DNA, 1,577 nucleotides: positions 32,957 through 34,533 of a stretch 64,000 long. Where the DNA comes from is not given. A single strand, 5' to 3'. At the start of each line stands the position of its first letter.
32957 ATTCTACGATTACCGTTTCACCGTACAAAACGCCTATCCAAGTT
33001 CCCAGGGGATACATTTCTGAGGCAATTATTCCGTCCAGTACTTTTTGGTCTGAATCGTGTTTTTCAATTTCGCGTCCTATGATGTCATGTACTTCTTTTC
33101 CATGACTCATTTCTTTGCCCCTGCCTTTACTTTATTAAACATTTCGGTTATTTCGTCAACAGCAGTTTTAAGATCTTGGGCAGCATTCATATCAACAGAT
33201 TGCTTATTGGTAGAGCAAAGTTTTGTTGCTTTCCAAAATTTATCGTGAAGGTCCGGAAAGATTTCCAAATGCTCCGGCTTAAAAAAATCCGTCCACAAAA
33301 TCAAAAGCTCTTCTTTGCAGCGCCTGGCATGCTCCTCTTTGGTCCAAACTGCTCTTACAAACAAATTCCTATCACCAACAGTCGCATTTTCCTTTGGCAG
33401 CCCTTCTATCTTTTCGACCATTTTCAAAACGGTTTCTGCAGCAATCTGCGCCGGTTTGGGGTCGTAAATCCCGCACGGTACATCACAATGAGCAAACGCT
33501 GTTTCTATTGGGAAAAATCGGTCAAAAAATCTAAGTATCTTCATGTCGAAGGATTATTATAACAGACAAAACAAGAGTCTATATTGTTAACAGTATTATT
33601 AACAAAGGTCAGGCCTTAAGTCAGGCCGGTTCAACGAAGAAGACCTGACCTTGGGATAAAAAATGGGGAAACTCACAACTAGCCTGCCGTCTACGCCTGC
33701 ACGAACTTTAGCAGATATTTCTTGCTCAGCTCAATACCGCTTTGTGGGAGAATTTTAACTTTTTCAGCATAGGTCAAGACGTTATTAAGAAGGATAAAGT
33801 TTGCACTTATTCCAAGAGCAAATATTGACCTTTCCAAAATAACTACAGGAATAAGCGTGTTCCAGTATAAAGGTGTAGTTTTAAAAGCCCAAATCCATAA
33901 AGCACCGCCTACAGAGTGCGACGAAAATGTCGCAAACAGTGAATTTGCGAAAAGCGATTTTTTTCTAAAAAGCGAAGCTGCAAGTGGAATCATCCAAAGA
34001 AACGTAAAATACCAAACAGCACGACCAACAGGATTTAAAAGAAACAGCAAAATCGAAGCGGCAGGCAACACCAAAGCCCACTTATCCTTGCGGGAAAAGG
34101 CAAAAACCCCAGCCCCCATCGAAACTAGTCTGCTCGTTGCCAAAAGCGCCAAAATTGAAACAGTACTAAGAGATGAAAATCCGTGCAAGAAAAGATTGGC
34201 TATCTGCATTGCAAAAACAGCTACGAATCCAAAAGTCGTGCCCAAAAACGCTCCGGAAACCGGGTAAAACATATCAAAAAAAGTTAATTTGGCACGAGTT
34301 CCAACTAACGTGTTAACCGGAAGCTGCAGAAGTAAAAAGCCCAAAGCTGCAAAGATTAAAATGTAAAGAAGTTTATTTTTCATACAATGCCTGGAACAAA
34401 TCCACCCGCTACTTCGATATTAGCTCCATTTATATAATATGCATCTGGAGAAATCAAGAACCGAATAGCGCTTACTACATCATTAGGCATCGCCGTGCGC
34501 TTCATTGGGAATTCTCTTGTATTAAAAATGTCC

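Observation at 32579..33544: Nickel superoxide dismutase operon with an extra, translationally coupled His-containing ORF between sodN and sodX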

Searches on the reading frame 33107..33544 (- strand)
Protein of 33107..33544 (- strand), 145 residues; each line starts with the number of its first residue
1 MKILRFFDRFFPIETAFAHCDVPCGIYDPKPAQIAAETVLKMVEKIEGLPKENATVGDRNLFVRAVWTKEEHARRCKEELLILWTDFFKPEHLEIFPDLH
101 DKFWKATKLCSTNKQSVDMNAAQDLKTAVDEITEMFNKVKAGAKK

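Call 3: search_protein_families(library=pfam, proteins=[window:33107-33544:-], max_evalue=1)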
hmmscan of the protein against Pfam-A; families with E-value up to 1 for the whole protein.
window:33107-33544:- (145 aa): 1 family
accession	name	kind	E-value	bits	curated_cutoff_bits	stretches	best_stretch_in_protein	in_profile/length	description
PF09055.16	Sod_Ni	-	1.4e-44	152.2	25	1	15-140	2-127/127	Nickel-containing superoxide dismutase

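Call 4: search_protein_families(library=ncbifam, proteins=[window:33107-33544:-], max_evalue=1)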
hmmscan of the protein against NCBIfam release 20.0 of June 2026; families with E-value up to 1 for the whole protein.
window:33107-33544:- (145 aa): 1 family
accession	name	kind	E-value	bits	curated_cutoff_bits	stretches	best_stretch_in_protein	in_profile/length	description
TIGR02753.1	sodN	equivalog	9e-47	158.9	90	1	3-140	5-143/145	superoxide dismutase, Ni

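Call 9: find_homologous_proteins(query=window:33107-33544:-, max_evalue=1e-10)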
Query window:33107-33544:- (145 aa): 1774 proteins with E <= 1e-10 among 1790 candidates; the best 120 are listed.
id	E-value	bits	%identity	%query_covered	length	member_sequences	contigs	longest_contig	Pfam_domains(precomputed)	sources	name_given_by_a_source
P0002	6.5e-94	330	100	100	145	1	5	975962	PF09055.17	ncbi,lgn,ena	-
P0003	1.3e-76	274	83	99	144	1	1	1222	PF09055.17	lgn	-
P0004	4.8e-75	268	80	98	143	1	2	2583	PF09055.17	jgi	-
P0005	1.6e-74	267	82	100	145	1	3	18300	PF09055.17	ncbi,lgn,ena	-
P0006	3.2e-74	266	85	90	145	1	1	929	PF09055.17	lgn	-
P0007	3.1e-73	263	81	98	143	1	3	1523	PF09055.17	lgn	-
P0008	3.2e-73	263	81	99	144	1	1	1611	PF09055.17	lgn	-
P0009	1.2e-72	261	79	98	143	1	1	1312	PF09055.17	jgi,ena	-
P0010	2.8e-72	259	80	94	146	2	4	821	PF09055.17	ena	-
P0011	4.8e-72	259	81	91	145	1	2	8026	PF09055.17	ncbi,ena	-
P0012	8.1e-72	258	81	100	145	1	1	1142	PF09055.17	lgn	-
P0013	1.2e-71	257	79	93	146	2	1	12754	PF09055.17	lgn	-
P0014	1.7e-71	257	81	97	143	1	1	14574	PF09055.17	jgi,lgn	jgi:nickel superoxide dismutase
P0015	2.2e-71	257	80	99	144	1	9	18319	PF09055.17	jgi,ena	-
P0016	2.6e-71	256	81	94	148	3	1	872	PF09055.17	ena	-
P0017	6.7e-71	255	77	94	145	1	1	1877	PF09055.17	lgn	-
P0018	7.5e-71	255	77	94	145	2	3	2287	PF09055.17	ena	-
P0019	1.0e-70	254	76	100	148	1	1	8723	PF09055.17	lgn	-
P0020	3.4e-70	253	77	98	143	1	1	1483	PF09055.17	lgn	-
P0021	5.3e-70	252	76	99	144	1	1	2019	PF09055.17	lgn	-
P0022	5.4e-70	252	79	94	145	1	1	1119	PF09055.17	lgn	-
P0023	6.2e-70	252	79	94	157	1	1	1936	PF09055.17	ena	-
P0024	8.8e-70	251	76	100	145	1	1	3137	PF09055.17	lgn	-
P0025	1.9e-69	250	74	100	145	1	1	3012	PF09055.17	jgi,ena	-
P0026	1.1e-68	248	79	91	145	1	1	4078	PF09055.17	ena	-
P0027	1.8e-68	247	77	94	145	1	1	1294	PF09055.17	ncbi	-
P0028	2.8e-68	246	74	94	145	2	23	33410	PF09055.17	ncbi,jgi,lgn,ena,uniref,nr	ncbi:superoxide dismutase, Ni [Candidatus Curtissbacteria bacterium RIFCSPLOWO2_01_FULL_42_26]|unire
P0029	8.7e-68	245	77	100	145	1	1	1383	PF09055.17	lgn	-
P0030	8.9e-68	245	76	100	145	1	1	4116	PF09055.17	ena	-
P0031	8.9e-68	245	77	100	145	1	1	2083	PF09055.17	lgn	-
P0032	9.8e-68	245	75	100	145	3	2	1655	PF09055.17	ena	-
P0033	1.1e-67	245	75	94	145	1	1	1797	PF09055.17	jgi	-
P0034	1.2e-67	244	76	99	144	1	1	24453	PF09055.17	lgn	-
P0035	1.4e-67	244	76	93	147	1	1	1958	PF09055.17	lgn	-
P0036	2.1e-67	244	77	94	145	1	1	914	PF09055.17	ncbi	-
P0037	2.6e-67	243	76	97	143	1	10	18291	PF09055.17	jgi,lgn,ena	-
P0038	2.6e-67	243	77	94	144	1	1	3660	PF09055.17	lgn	-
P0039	2.8e-67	243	73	99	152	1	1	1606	PF09055.17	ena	-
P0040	2.9e-67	243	75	100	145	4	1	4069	PF09055.17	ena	-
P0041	3.8e-67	243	74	100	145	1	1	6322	PF09055.17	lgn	-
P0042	3.8e-67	243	75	94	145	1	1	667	PF09055.17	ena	-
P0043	4.4e-67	243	72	100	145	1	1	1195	PF09055.17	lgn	-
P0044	5.7e-67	242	74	99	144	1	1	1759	PF09055.17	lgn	-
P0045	6.9e-67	242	68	99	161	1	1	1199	PF09055.17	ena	-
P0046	8.8e-67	242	73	99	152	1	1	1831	PF09055.17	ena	-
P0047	1.1e-66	241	74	100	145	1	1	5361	PF09055.17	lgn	-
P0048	2.7e-66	240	72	94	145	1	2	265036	PF09055.17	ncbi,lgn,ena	-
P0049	3.0e-66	240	72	100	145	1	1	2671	PF09055.17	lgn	-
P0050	3.7e-66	240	74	99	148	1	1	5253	PF09055.17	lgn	-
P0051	4.1e-66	239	74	91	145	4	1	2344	PF09055.17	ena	-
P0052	5.3e-66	239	71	94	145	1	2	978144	PF09055.17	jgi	-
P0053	5.9e-66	239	75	98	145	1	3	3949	PF09055.17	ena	-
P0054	7.1e-66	239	73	100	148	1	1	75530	PF09055.17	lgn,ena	-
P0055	7.3e-66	239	74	94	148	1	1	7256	PF09055.17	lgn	-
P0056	7.4e-66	239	76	93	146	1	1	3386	PF09055.17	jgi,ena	-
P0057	7.7e-66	239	74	98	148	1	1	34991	PF09055.17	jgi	-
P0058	7.7e-66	239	74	97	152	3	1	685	PF09055.17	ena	-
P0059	8.4e-66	238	74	97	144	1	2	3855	PF09055.17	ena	-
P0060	9.0e-66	238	73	100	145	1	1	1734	PF09055.17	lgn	-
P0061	1.0e-65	238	74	99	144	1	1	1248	PF09055.17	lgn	-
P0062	1.1e-65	238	73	99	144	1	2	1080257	PF09055.17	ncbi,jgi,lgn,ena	-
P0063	1.2e-65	238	74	98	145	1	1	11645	PF09055.17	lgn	-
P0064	1.9e-65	237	72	99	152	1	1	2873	PF09055.17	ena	-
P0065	2.1e-65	237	71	100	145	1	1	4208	PF09055.17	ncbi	-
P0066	2.5e-65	237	71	99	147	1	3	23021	PF09055.17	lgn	-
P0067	3.6e-65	236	74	90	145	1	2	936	PF09055.17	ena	-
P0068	3.6e-65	236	71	100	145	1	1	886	PF09055.17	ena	-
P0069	9.3e-65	235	72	99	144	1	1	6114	PF09055.17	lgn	-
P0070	1.1e-64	235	75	98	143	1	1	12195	PF09055.17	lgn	-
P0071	1.2e-64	235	70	100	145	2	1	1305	PF09055.17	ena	-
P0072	1.2e-64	235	72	97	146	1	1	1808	PF09055.17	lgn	-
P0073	1.5e-64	234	74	94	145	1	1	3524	PF09055.17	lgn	-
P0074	1.7e-64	234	73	91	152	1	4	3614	PF09055.17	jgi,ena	-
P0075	1.7e-64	234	70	100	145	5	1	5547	PF09055.17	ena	-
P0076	1.9e-64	234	69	94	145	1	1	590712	PF09055.17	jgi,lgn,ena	-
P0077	2.0e-64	234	74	94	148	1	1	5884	PF09055.17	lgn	-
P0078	2.2e-64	234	73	91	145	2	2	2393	PF09055.17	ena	-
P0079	2.2e-64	234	71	100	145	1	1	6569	PF09055.17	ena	-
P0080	2.2e-64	234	73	99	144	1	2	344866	PF09055.17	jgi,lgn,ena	jgi:nickel superoxide dismutase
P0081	2.7e-64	234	73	91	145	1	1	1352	PF09055.17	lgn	-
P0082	2.7e-64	234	72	100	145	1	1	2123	PF09055.17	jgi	jgi:nickel superoxide dismutase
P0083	2.8e-64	234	72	99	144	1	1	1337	PF09055.17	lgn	-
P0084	3.1e-64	233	75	96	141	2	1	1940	PF09055.17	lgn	-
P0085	3.3e-64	233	71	100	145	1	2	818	PF09055.17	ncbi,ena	-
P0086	3.4e-64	233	74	99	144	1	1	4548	PF09055.17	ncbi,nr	ncbi:MAG: superoxide dismutase, Ni [Candidatus Magasanikbacteria bacterium]|nr:superoxide dismutase,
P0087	3.9e-64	233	72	99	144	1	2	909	PF09055.17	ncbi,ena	-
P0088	4.0e-64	233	72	99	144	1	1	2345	PF09055.17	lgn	-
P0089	5.2e-64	233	72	97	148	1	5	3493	PF09055.17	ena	-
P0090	1.1e-63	232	75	92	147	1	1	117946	PF09055.17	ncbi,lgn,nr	ncbi:MAG: superoxide dismutase, Ni [Candidatus Curtissbacteria bacterium]|nr:superoxide dismutase, N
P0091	1.6e-63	231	74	94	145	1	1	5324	PF09055.17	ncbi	-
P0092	1.8e-63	231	74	99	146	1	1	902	PF09055.17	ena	-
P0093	2.2e-63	231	72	100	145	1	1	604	PF09055.17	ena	-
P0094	2.3e-63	231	80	90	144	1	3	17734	PF09055.17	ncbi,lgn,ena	-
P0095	2.5e-63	230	75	92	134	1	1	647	PF09055.17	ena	-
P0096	3.1e-63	230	75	97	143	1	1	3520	PF09055.17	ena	-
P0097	3.1e-63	230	69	98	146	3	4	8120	PF09055.17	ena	-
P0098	3.2e-63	230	75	97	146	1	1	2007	PF09055.17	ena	-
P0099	3.2e-63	230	71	97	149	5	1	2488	PF09055.17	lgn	-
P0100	3.5e-63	230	74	97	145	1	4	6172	PF09055.17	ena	-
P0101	3.6e-63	230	73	96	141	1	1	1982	PF09055.17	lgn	-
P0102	4.2e-63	230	73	97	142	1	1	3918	PF09055.17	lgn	-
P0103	5.1e-63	229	69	99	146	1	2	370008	PF09055.17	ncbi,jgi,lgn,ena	-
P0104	5.2e-63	229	70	99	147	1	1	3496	PF09055.17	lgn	-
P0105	5.7e-63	229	75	94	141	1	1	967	PF09055.17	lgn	-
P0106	5.9e-63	229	74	97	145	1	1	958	PF09055.17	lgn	-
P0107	8.1e-63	229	71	99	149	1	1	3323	PF09055.17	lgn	-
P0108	8.8e-63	229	72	92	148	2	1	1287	PF09055.17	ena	-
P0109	9.1e-63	229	71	97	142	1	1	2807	PF09055.17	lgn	-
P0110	9.9e-63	229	73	93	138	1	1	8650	PF09055.17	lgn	-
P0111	1.0e-62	228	70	99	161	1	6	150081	PF09055.17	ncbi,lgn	-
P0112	1.0e-62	228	80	89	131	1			PF09055.17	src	-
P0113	1.3e-62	228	70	93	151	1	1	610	PF09055.17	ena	-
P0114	1.4e-62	228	70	94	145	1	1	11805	PF09055.17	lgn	-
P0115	1.5e-62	228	73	93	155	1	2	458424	PF09055.17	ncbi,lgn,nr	ncbi:superoxide dismutase, Ni [Candidatus Daviesbacteria bacterium]|nr:superoxide dismutase, Ni [Can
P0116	1.7e-62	228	72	97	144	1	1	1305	PF09055.17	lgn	-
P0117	1.7e-62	228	73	98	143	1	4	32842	PF09055.17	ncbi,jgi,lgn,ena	-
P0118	2.0e-62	227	75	92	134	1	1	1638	PF09055.17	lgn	-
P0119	2.1e-62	227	71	96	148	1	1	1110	PF09055.17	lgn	-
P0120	2.2e-62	227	74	94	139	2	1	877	PF09055.17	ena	-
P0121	2.2e-62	227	71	99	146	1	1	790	PF09055.17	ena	-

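Call 10: find_related_loci(query=window:33107-33544:-, collection=genome_contigs, flank=3000)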
Query window:33107-33544:- (145 aa) in genome_contigs; peptide patterns used: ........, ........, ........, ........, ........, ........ (x = any residue, [..] = any of these).
262 stretches matched a pattern; 202 encode a relative of the query (tblastn E <= 1e-3); the best 80 are kept; 80 distinct loci.
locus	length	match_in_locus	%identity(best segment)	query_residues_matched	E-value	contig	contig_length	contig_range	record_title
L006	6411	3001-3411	83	1-137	5e-76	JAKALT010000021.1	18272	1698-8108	MAG: bacterium isolate WY5.bin133 NODE_4917_length_18272_cov_2.051860, whole genome shotgun sequence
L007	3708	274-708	71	1-145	5e-71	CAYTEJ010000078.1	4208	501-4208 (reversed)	MAG TPA_asm: uncultured Gammaproteobacteria bacterium isolate binchicken_co110_1204 genome assembly, contig: NODE_47447_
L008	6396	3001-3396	76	1-132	9e-69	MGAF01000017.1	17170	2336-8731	MAG: Candidatus Roizmanbacteria bacterium RIFCSPLOWO2_01_FULL_35_13 rifcsplowo2_01_scaffold_21473, whole genome shotgun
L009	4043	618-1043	72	5-144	6e-68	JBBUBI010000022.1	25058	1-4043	MAG: Patescibacteria group bacterium isolate H52-bin033_1 H52_bin033_1_000000000022, whole genome shotgun sequence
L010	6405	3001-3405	73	2-136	2e-64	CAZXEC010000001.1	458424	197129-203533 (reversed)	MAG TPA_asm: uncultured Gammaproteobacteria bacterium isolate binchicken_co110_1207 genome assembly, contig: NODE_32_len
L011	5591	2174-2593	71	1-140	2e-64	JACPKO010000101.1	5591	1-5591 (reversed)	MAG: Candidatus Daviesbacteria bacterium isolate NC_groundwater_496_Ag_S-0.1um_39_16 S35_SO-1_scaffold_594597, whole gen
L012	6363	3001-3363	82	16-136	2e-63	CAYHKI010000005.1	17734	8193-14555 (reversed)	MAG TPA_asm: uncultured Gammaproteobacteria bacterium isolate ERP119705_co13_618 genome assembly, contig: NODE_3999_leng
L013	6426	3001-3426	66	1-142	1e-61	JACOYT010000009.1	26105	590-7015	MAG: Candidatus Roizmanbacteria bacterium isolate NC_groundwater_186_Ag_S-0.1um_43_13 S4_GD2017_2_S1_scaffold_1980, whol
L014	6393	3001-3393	66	1-136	3e-57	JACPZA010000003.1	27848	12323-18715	MAG: Candidatus Daviesbacteria bacterium isolate NC_groundwater_877_Pr1_S2p5_34_16 Montesol18_S2p5_coassembly_scaffold_1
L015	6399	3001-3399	66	10-143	6e-57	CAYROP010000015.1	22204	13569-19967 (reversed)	MAG TPA_asm: uncultured Gammaproteobacteria bacterium isolate SRP173033_co3_106 genome assembly, contig: NODE_2693_lengt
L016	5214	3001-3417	67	3-142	2e-56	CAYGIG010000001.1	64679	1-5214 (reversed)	MAG TPA_asm: uncultured Gammaproteobacteria bacterium isolate ERP113451_co3_276 genome assembly, contig: NODE_183_length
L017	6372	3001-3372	67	9-137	4e-56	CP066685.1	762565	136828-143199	MAG: Candidatus Levyibacteriota bacterium isolate NC_groundwater_389_Ag_B-0.1um_36_40 chromosome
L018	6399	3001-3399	64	10-143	3e-55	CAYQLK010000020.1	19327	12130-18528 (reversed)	MAG TPA_asm: uncultured Gammaproteobacteria bacterium isolate SRP286056_co1_654 genome assembly, contig: NODE_3358_lengt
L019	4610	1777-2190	59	1-143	2e-55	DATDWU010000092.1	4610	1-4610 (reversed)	MAG TPA_asm: Patescibacteria group bacterium isolate SMAG_U8120 k141_460459, whole genome shotgun sequence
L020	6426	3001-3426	62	4-145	1e-54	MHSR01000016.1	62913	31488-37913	MAG: Candidatus Terrybacteria bacterium RIFCSPHIGHO2_01_FULL_43_35 rifcsphigho2_01_scaffold_639, whole genome shotgun se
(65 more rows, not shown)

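Call 27: find_related_loci(query=window:33107-33544:-, collection=metagenome_contigs, flank=2500)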
Query window:33107-33544:- (145 aa) in metagenome_contigs; peptide patterns used: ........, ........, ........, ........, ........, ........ (x = any residue, [..] = any of these).
432 stretches matched a pattern; 344 encode a relative of the query (tblastn E <= 1e-3); the best 80 are kept; 80 distinct loci.
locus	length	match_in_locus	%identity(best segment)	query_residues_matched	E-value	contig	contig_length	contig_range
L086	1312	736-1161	79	1-142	5e-81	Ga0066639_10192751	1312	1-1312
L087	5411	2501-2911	82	1-137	7e-74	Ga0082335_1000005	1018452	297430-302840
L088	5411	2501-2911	80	1-137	2e-73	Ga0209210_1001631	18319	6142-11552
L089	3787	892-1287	81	1-132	7e-72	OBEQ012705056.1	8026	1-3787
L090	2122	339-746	76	1-136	2e-73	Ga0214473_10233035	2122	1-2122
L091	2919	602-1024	76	1-141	2e-72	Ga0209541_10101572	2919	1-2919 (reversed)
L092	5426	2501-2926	74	4-145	4e-71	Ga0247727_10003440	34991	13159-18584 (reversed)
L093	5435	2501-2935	71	1-145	7e-71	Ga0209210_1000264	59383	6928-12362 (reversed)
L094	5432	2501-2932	73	1-144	9e-71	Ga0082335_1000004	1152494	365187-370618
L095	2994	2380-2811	73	1-144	7e-71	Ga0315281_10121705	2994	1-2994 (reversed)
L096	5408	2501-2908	74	1-136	4e-70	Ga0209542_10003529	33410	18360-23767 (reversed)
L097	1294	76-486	77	1-137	2e-74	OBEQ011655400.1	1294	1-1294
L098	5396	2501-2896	76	1-132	6e-69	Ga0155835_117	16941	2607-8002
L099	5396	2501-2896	76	1-132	6e-69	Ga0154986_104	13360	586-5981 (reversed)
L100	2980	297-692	76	1-132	3e-69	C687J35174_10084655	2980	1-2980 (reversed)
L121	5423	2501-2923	65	1-136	1e-55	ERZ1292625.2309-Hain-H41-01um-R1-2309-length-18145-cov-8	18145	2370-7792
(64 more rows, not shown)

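Call 50: search_protein_families(library=pfam, proteins=[L121:1736-2455:+], max_evalue=10)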
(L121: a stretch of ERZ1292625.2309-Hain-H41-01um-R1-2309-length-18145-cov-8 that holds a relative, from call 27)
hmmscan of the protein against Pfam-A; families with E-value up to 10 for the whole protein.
L121:1736-2455:+ (239 aa): 0 families

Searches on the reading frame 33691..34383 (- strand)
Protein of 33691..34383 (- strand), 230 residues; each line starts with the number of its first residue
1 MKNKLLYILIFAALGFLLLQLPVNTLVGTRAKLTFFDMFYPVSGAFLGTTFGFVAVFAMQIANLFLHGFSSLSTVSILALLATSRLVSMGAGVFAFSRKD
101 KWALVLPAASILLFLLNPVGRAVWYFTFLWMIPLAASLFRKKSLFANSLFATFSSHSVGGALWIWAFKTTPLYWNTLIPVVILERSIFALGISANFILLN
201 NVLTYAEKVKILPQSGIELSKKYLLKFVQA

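Call 3: search_protein_families(library=pfam, proteins=[window:33691-34383:-], max_evalue=1)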
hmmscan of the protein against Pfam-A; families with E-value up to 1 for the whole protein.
window:33691-34383:- (230 aa): 0 families
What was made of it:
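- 33691..34383 (-): Conserved 230-aa multi-pass membrane protein directly upstream of sodN. It resembles an ECF-transporter S component and is a candidate Ni-uptake component. The window copy itself has no Pfam hit (call 3).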

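Call 4: search_protein_families(library=ncbifam, proteins=[window:33691-34383:-], max_evalue=1)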
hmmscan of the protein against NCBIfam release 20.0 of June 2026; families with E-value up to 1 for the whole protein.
window:33691-34383:- (230 aa): 0 families

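Call 50: search_protein_families(library=pfam, proteins=[window:33691-34383:-], max_evalue=10)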
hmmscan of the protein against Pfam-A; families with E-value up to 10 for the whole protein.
window:33691-34383:- (230 aa): 0 families

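Call 71: search_solved_structures(query=A4, max_evalue=10)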
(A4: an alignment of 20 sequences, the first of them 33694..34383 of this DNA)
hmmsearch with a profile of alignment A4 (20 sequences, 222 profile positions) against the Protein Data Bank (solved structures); distinct sequences matched with E-value up to 10: 0.

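Call 72: search_protein_families(library=pfam, alignment_id=A4, max_evalue=1)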
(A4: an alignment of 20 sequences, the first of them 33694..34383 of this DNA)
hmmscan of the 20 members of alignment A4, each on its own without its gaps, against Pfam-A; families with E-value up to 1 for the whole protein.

A. member 1, window:33694-34383:- (230 aa): 0 families

B. families by the number of members that match (of 20 scanned): 3 families
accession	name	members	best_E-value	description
PF12822.12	ECF_trnsprt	6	0.00021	ECF transporter, substrate-specific component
PF05393.16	Hum_adeno_E3A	1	0.11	Human adenovirus early E3A glycoprotein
PF10166.14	DUF2368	1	0.19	Uncharacterised conserved protein (DUF2368)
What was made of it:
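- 33691..34383 (-): 6 of 20 homologues hit PF12822, best E 2e-4 (call 72).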
